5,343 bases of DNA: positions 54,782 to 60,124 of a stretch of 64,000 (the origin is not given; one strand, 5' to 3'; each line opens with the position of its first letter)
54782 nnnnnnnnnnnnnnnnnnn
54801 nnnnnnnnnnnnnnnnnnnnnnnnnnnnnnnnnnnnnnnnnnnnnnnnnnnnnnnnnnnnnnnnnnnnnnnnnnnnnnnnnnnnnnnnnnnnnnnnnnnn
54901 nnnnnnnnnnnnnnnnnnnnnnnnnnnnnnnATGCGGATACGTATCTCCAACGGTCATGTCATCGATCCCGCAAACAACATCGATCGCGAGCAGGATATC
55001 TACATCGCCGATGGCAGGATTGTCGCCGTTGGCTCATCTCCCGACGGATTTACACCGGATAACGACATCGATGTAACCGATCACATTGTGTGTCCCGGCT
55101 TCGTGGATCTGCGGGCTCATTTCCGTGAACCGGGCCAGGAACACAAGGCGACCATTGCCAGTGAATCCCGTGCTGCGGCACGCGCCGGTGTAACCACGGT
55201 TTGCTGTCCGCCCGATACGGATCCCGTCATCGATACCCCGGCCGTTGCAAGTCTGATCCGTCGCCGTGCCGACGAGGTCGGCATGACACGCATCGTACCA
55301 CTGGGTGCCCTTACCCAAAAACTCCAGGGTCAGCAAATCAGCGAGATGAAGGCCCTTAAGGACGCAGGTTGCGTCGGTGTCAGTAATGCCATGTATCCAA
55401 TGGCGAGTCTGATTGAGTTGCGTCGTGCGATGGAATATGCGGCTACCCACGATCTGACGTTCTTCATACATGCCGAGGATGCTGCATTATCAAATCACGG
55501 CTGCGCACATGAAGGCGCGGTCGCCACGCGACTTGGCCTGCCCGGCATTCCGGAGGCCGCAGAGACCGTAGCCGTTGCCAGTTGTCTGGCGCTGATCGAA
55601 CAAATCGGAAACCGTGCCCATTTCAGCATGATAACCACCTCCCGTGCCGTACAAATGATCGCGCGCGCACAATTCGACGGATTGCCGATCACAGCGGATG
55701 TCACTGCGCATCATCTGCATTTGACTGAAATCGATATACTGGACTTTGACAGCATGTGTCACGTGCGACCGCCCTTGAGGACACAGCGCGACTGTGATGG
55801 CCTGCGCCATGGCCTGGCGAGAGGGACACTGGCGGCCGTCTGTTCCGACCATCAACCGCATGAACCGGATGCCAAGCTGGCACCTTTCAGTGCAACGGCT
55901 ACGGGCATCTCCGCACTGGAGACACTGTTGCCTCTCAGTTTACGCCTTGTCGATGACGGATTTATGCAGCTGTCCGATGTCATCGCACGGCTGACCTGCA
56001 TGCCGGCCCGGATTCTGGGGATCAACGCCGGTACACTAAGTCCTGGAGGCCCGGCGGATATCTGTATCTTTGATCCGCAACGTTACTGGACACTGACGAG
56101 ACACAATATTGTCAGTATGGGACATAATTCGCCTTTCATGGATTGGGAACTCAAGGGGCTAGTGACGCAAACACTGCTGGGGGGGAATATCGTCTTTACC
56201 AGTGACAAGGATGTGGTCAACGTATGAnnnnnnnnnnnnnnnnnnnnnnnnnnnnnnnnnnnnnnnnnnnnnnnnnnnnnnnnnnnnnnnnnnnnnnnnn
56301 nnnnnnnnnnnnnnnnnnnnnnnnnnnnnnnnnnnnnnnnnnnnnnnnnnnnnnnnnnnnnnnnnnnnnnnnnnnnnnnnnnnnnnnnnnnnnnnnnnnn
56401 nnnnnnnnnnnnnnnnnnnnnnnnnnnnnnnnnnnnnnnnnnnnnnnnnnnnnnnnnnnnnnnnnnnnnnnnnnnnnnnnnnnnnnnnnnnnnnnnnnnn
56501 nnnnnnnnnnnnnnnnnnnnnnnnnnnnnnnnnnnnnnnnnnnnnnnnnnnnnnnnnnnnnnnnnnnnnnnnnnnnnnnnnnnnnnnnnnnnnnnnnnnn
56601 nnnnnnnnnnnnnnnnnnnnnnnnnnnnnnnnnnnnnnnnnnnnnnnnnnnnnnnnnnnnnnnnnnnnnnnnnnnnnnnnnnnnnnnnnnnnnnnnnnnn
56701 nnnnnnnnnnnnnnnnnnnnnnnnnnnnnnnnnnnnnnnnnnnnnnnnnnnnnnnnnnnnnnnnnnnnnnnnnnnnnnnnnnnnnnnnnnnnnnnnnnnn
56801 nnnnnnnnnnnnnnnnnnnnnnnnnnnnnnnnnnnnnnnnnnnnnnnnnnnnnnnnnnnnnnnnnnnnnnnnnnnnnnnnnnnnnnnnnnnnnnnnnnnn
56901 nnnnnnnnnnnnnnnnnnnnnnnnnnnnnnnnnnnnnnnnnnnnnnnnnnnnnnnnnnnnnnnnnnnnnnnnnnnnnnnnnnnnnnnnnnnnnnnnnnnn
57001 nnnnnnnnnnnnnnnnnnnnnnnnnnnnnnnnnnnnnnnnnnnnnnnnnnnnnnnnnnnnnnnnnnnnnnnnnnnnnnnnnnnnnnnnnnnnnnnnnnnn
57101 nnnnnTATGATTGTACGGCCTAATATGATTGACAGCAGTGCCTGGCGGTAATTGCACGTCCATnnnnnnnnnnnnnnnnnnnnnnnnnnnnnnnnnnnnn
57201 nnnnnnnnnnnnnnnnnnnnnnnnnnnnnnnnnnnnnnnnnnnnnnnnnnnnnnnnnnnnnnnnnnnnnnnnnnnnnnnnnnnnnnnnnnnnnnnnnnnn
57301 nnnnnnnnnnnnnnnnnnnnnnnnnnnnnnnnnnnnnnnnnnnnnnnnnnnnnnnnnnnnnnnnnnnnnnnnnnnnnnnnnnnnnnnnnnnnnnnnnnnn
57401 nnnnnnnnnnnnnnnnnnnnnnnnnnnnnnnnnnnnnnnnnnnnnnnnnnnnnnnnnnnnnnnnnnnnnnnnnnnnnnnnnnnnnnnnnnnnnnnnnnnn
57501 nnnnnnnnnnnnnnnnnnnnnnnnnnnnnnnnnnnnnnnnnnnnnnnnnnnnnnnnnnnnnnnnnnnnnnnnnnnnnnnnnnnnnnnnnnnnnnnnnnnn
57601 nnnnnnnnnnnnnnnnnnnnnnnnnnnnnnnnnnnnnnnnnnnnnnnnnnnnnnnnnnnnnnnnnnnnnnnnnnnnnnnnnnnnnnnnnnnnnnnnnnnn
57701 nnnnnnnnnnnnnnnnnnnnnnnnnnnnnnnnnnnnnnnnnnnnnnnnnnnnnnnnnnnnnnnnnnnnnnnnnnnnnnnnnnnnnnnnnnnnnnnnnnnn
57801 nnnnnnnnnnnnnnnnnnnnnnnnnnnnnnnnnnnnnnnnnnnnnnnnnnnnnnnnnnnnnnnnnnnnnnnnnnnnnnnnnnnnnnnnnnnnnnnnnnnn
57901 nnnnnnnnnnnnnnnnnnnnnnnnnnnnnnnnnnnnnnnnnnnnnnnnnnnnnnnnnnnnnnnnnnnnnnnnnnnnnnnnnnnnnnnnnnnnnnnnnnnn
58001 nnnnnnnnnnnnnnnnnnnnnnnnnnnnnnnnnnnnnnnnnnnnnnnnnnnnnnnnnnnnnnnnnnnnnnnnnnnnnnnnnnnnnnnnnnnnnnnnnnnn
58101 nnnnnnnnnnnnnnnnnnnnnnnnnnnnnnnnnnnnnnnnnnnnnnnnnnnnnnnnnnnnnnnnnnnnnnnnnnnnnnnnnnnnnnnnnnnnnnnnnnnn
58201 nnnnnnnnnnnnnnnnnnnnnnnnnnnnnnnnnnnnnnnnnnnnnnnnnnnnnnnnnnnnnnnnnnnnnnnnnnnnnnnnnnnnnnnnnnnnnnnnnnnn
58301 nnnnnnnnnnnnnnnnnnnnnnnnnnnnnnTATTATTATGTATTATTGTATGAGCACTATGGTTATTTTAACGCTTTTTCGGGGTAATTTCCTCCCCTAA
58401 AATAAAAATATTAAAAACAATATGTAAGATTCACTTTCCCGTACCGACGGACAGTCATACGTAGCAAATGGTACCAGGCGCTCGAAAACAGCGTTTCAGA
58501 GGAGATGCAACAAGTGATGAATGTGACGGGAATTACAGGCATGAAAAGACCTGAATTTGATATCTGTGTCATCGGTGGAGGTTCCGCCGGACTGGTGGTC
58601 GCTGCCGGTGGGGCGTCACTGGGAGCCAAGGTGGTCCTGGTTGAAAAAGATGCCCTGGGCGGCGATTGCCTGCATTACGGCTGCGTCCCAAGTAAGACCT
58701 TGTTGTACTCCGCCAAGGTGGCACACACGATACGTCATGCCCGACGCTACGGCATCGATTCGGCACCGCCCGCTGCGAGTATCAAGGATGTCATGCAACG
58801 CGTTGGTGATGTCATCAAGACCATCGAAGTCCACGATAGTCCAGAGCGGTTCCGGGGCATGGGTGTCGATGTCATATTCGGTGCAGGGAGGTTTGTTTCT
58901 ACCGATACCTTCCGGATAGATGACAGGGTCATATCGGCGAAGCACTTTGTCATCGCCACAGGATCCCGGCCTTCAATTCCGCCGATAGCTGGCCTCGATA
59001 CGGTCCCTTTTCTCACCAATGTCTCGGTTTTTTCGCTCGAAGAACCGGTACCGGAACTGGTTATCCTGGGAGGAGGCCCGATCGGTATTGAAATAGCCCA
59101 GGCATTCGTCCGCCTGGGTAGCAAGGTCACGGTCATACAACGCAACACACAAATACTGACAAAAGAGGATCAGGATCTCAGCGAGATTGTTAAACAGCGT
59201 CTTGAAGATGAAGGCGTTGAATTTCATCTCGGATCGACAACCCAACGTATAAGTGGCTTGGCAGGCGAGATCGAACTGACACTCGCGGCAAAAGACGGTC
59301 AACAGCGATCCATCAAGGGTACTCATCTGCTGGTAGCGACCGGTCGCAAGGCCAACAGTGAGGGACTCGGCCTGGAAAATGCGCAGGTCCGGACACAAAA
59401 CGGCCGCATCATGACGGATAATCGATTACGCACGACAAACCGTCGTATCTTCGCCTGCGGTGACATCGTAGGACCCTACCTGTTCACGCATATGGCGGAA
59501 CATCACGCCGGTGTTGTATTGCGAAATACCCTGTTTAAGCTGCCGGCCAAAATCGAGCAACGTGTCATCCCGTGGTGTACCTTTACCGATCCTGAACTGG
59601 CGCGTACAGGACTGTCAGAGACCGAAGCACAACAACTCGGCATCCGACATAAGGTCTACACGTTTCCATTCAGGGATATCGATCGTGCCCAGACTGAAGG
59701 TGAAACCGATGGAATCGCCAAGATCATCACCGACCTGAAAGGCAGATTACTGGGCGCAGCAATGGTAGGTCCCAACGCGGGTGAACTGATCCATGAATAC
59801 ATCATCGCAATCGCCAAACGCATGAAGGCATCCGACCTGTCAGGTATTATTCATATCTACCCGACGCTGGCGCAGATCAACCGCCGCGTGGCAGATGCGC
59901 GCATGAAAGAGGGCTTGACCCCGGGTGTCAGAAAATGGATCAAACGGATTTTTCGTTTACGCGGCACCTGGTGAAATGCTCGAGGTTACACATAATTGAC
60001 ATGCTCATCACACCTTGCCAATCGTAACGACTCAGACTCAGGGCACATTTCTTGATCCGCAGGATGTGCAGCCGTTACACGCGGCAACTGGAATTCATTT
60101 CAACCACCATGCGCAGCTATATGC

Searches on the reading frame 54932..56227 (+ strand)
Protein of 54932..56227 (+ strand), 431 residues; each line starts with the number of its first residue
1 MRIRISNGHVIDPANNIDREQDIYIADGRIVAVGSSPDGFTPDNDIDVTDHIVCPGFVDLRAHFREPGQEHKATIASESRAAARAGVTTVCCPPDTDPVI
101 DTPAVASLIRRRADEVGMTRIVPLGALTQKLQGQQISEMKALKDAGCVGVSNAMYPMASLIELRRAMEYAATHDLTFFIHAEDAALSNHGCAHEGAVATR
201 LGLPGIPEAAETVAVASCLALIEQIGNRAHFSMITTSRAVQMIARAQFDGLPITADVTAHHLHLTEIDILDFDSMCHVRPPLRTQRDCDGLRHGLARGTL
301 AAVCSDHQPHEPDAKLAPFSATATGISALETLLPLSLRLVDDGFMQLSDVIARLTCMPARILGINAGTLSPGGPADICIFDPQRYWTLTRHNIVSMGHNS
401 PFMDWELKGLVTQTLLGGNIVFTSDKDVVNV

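Call 49: search_protein_families(library=pfam, proteins=[window:54932-56227:+])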
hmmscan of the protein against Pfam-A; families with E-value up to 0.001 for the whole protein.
window:54932-56227:+ (431 aa): 2 families
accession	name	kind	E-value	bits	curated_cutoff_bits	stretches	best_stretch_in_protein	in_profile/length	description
PF01979.26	Amidohydro_1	-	3.6e-21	76.2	25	1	52-421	1-345/345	Amidohydrolase family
PF07969.17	Amidohydro_3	-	7.4e-07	29.4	29.7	1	343-422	405-472/472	Amidohydrolase family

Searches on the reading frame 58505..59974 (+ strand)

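Call 49: search_protein_families(library=pfam, proteins=[window:58505-59974:+])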
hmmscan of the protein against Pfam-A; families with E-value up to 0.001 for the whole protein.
window:58505-59974:+ (489 aa): 14 families
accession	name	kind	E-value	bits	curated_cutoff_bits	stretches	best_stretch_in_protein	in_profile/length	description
PF07992.20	Pyr_redox_2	-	2.1e-61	208.3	26.1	1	18-333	1-289/291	Pyridine nucleotide-disulphide oxidoreductase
PF02852.28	Pyr_redox_dim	-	1.2e-30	106.4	25.3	1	355-456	1-103/110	Pyridine nucleotide-disulphide oxidoreductase, dimerisation domain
PF00070.33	Pyr_redox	-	3e-23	82.6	22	1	185-255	2-72/82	Pyridine nucleotide-disulphide oxidoreductase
PF13738.12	Pyr_redox_3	-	2e-14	54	30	1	139-319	119-305/305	Pyridine nucleotide-disulphide oxidoreductase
PF12831.13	FAD_oxidored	-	4.2e-08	33.3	27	1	19-54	1-37/416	FAD dependent oxidoreductase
PF03486.20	HI0933_like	-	5.4e-08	33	50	0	19-50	2-33/244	HI0933-like protein Rossmann domain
PF01134.28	GIDA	-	1.1e-07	31.7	22.1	1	19-79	1-59/391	Glucose inhibited division protein A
PF13450.12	NAD_binding_8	-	9.4e-06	26.3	21.9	0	22-75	1-54/68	NAD(P)-binding Rossmann-like domain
PF01262.27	AlaDh_PNT_C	-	1.4e-05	25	23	0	184-229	30-76/214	Alanine dehydrogenase/PNT, C-terminal domain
PF01266.30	DAO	-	2.8e-05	24.2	27.9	0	19-52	1-35/353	FAD dependent oxidoreductase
PF02737.24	3HCDH_N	-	6.7e-05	23.3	22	1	186-239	3-56/180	3-hydroxyacyl-CoA dehydrogenase, NAD binding domain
PF13241.12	NAD_binding_7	-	0.00054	21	22.1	0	185-249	10-59/104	Putative NAD(P)-binding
PF01494.25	FAD_binding_3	-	0.00056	19.7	22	0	18-49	2-33/349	FAD binding domain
PF02254.24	TrkA_N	-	0.0006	20.6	23.8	0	186-232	2-48/116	TrkA-N domain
